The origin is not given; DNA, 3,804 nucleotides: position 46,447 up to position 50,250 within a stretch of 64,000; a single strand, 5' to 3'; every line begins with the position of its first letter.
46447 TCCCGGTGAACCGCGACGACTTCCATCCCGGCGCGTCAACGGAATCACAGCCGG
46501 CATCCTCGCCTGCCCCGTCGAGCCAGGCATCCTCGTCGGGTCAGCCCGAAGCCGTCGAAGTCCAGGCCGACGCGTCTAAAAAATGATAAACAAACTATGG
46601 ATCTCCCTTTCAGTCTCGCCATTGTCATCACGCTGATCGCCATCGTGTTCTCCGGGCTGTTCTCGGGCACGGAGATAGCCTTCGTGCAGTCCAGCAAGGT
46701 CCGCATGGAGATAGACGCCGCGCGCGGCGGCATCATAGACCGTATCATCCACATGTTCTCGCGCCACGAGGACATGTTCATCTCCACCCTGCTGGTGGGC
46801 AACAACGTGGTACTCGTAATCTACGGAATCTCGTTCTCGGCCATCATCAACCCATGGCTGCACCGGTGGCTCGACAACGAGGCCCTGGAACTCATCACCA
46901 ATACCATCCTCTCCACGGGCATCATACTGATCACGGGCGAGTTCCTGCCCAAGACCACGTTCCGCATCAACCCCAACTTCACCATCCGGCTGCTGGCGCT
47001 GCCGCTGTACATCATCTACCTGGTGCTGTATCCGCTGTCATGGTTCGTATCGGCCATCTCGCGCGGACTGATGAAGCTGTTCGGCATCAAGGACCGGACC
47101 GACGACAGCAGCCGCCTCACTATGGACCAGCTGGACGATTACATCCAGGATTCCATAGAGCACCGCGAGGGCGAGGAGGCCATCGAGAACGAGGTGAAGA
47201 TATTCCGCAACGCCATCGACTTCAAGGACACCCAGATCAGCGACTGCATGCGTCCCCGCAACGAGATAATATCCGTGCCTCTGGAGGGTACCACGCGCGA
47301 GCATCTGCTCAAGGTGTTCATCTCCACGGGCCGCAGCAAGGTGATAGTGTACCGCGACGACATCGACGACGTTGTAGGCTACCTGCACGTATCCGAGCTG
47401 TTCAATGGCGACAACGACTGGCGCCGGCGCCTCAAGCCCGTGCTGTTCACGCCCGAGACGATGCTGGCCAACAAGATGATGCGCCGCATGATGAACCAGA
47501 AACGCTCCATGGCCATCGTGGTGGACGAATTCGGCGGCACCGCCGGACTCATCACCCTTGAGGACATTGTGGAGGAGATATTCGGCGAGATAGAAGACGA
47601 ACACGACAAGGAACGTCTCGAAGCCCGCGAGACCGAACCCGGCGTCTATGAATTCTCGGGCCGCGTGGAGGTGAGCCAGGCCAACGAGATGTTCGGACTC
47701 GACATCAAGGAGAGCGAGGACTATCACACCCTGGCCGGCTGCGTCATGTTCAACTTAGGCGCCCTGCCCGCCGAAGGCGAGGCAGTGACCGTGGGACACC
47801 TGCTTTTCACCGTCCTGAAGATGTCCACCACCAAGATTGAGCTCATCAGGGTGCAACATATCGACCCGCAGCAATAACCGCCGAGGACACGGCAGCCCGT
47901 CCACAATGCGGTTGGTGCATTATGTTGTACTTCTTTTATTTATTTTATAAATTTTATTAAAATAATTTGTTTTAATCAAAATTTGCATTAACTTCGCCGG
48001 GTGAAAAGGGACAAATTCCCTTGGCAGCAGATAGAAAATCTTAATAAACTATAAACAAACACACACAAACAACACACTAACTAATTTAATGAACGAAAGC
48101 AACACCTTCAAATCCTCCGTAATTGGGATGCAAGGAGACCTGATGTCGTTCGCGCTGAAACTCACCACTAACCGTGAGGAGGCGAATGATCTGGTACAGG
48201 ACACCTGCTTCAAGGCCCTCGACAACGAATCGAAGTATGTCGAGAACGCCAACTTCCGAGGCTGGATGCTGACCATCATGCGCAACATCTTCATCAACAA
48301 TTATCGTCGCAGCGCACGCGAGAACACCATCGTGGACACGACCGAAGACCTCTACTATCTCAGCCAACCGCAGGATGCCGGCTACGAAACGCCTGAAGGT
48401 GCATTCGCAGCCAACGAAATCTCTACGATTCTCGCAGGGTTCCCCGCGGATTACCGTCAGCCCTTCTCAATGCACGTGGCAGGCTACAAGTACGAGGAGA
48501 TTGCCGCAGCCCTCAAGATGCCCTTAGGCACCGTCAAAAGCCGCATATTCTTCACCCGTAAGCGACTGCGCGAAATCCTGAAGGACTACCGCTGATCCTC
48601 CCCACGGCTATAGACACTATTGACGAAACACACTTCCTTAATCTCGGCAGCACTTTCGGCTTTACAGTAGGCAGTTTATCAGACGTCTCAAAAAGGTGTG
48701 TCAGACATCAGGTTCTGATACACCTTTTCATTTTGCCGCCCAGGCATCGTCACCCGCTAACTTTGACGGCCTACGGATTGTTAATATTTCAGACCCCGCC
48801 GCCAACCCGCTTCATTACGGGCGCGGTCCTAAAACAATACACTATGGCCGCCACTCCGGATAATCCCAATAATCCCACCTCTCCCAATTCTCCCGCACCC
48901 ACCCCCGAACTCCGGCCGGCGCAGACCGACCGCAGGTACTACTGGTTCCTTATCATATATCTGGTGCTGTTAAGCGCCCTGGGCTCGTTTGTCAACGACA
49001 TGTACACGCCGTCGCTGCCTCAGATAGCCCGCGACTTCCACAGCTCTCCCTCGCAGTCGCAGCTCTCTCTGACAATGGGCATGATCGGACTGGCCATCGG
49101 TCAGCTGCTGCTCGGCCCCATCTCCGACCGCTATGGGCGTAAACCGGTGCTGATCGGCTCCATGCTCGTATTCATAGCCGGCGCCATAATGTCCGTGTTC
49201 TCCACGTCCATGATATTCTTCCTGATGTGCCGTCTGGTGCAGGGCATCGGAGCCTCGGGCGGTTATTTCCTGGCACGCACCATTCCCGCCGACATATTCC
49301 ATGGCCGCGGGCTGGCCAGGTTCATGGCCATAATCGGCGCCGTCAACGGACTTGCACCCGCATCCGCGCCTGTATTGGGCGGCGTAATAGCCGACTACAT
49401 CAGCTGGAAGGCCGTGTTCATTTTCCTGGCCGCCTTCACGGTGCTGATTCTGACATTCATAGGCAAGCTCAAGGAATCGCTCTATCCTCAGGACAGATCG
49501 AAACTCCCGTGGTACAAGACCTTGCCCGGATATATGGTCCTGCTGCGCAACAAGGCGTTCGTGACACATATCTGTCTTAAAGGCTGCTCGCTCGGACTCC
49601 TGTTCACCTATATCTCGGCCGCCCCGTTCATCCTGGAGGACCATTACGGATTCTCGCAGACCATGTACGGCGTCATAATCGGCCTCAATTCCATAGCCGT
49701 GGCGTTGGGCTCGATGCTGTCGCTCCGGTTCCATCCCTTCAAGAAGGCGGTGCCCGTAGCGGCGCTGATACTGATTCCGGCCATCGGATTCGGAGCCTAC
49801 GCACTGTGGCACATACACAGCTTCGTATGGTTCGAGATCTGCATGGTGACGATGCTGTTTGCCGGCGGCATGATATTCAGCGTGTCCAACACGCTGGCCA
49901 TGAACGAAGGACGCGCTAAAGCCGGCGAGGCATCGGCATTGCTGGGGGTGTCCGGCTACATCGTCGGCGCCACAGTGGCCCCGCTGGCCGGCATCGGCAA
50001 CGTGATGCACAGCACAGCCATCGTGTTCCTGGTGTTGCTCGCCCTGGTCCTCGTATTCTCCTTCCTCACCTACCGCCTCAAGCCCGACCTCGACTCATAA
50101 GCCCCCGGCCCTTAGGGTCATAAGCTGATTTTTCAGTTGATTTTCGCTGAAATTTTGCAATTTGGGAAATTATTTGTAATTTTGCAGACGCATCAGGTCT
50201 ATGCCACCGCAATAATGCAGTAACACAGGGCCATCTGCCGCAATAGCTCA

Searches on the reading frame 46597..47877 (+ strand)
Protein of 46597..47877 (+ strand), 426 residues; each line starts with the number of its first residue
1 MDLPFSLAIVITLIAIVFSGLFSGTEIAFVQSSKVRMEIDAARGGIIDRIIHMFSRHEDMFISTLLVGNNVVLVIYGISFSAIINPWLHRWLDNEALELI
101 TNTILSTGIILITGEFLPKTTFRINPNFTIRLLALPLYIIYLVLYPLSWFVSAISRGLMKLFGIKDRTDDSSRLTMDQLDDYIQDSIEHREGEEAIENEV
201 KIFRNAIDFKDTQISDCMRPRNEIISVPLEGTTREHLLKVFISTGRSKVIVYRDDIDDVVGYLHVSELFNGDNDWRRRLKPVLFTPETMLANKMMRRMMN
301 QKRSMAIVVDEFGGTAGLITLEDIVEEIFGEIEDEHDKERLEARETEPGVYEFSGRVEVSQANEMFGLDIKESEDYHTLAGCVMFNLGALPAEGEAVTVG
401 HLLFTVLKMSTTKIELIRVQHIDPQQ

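Call 6: search_protein_families(library=pfam, proteins=[window:46597-47877:+], max_evalue=0.01)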
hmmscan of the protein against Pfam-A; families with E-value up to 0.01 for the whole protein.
window:46597-47877:+ (426 aa): 3 families
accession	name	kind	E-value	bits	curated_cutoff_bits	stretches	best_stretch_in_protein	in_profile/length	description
PF01595.25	CNNM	-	1.4e-33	116.5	28.4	1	11-191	2-176/181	Cyclin M transmembrane N-terminal domain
PF03471.22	CorC_HlyC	-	1.1e-19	70.7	27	1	345-421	2-79/81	Transporter associated domain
PF00571.33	CBS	-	1.5e-08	35.3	24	1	280-329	7-56/57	CBS domain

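Call 7: search_protein_families(library=ncbifam, proteins=[window:46597-47877:+], max_evalue=0.01)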
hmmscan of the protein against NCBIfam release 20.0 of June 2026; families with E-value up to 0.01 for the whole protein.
window:46597-47877:+ (426 aa): 4 families
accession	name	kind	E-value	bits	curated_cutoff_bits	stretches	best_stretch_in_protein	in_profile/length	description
TIGR03520.1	GldE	subfamily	1.5e-56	192.2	376.05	1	14-420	3-406/408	gliding motility-associated protein GldE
NF008604.1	PRK11573.1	equivalog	1.1e-44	153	475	1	8-425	9-422/428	hypothetical protein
NF052568.1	PolamExpPaeASal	equivalog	1.9e-38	132.4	500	1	9-419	5-422/424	polyamine export protein PaeA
NF011675.0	PRK15094.1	equivalog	8.9e-31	107.3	379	1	187-420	41-280/292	CNNM family magnesium/cobalt transport protein CorC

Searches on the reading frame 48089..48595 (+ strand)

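Call 6: search_protein_families(library=pfam, proteins=[window:48089-48595:+], max_evalue=0.01)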
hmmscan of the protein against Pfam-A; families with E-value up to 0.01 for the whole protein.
window:48089-48595:+ (168 aa): 5 families
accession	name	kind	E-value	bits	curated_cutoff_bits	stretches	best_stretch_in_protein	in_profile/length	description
PF04542.20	Sigma70_r2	-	1.4e-13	50.8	24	1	15-77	6-70/71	Sigma-70 region 2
PF08281.18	Sigma70_r4_2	-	3.9e-11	42.8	25.7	1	110-160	3-54/54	Sigma-70, region 4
PF07638.17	Sigma70_ECF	-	5.5e-06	26.8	21.1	1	27-164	44-183/185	ECF sigma factor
PF04545.22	Sigma70_r4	-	4.8e-05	23.2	24.1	1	131-162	19-50/50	Sigma-70, region 4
PF22029.2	PhyR_sigma2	-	0.0079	16.7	27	0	21-64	11-54/55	Sigma2 domain of PhyR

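Call 7: search_protein_families(library=ncbifam, proteins=[window:48089-48595:+], max_evalue=0.01)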
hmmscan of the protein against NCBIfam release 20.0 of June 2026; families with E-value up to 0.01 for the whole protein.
window:48089-48595:+ (168 aa): 87 families (the best 25 are shown)
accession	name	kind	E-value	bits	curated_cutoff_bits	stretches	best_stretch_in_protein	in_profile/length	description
NF007216.0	PRK09638.1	equivalog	1.9e-26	92.9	194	1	18-165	31-175/180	RNA polymerase sigma factor SigY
NF058625.1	sigma_PG0214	equivalog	2.8e-25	89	130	1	1-165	1-162/170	GFO_1088 family ECF-type sigma factor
NF009199.0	PRK12547.1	subfamily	1.5e-24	86.5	219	1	3-165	4-161/184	RNA polymerase sigma factor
NF009198.0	PRK12546.1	equivalog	8.3e-24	84.3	270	1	18-164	20-161/188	RNA polymerase sigma factor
NF009164.0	PRK12511.1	equivalog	8e-23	80.9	185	1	7-163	6-158/182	RNA polymerase sigma factor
TIGR02947.1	SigH_actino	hypoth_equivalog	1.1e-22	80.6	251.55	1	7-167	13-182/193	RNA polymerase sigma-70 factor, TIGR02947 family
NF009166.1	PRK12513.1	equivalog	8.9e-22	77.7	206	1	16-166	33-188/193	RNA polymerase sigma factor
NF009169.0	PRK12516.1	equivalog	9.1e-22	77.4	321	1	3-165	8-165/188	RNA polymerase sigma factor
NF009192.0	PRK12540.1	equivalog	2.5e-21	76.1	307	1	5-164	5-159/182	RNA polymerase sigma factor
TIGR02937.1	sigma70-ECF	superfamily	3.8e-21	75.4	42.9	1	15-164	11-165/165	sigma-70 family RNA polymerase sigma factor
NF007227.0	PRK09645.1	subfamily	4.5e-21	75.5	202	1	17-167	25-173/177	sigma-70 family RNA polymerase sigma factor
TIGR02950.1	SigM_subfam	subfamily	5.5e-21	75.1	147.95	1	16-164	11-158/159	RNA polymerase sigma factor, SigM family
TIGR02985.1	Sig70_bacteroi1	subfamily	2.5e-20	73.3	126.4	1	6-164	2-162/162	RNA polymerase sigma-70 factor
NF009174.0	PRK12522.1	equivalog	9e-19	68.1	217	1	17-165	15-168/175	RNA polymerase sigma factor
NF007229.0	PRK09647.1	equivalog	8.7e-18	64.5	265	1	19-166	58-204/220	RNA polymerase sigma factor SigE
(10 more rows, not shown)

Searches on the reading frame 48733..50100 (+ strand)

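Call 6: search_protein_families(library=pfam, proteins=[window:48733-50100:+], max_evalue=0.01)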
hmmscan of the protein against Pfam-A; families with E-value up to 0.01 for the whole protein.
window:48733-50100:+ (455 aa): 3 families
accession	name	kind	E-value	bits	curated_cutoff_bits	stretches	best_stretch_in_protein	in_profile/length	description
PF07690.21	MFS_1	-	5.3e-47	160.9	33.4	1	78-413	2-344/347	Major Facilitator Superfamily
PF00083.30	Sugar_tr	-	1.8e-09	37.4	22.3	1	104-183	43-125/452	Sugar (and other) transporter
PF06609.19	TRI12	-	4.3e-06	25.9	23.2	1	86-231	58-201/599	Fungal trichothecene efflux pump (TRI12)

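Call 7: search_protein_families(library=ncbifam, proteins=[window:48733-50100:+], max_evalue=0.01)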
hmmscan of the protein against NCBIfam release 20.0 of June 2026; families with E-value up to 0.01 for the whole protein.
window:48733-50100:+ (455 aa): 62 families (the best 25 are shown)
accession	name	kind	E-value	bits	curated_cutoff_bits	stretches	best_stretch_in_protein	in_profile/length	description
NF053813.1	MFS_TcaB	equivalog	2.4e-76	257.1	475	1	71-444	5-382/396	putative multidrug effflux MFS transporter TcaB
TIGR00710.1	efflux_Bcr_CflA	subfamily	1.3e-71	242.1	200.9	1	73-446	6-380/385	Bcr/CflA family efflux MFS transporter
NF008314.0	PRK11102.1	equivalog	1.7e-52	179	303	1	65-447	3-389/396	Bcr/CflA family multidrug efflux MFS transporter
NF008654.0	PRK11652.1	equivalog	1.1e-41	143.1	479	1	72-444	9-382/397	multidrug efflux MFS transporter EmrD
NF008270.1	PRK11043.1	equivalog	8.6e-41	140.3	430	1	72-440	5-373/382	purine nucleoside transporter PunC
NF033134.0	cmlA_floR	equivalog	5.3e-38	131.5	450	1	79-414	17-353/388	CmlA/FloR family chloramphenicol efflux MFS transporter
NF007782.0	PRK10473.1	subfamily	1.6e-36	126.2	417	1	75-442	9-371/394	MdtL family multidrug efflux MFS transporter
NF052292.1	efflux_CraA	equivalog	4e-25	88.7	725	1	75-419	18-369/409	chloramphenicol efflux MFS transporter CraA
NF041041.1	FslD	exception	1.7e-23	83.4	500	1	76-348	13-290/396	rhizoferrin import MFS transporter FslD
NF000509.1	efflux_CmlA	exception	1.5e-22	80.6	875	1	77-371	19-314/419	CmlA family chloramphenicol efflux MFS transporter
TIGR00880.1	2_A_01_02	superfamily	3.6e-22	79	131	1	116-239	3-130/141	multidrug resistance protein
NF000219.1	FloR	exception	1.5e-21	77.2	700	1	79-441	21-391/404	chloramphenicol/florfenicol efflux MFS transporter FloR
NF011932.2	PRK15403.1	equivalog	2e-21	76.6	700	1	75-407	13-349/402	multidrug efflux MFS transporter MdtM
TIGR00895.1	2A0115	subfamily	1.3e-20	73.8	418.55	1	64-249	9-195/398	aromatic acid/H+ symport family MFS transporter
NF012203.0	cmlB1_MFS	exception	8.4e-20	71.3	900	1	74-327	13-266/407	chloramphenicol efflux MFS transporter CmlB1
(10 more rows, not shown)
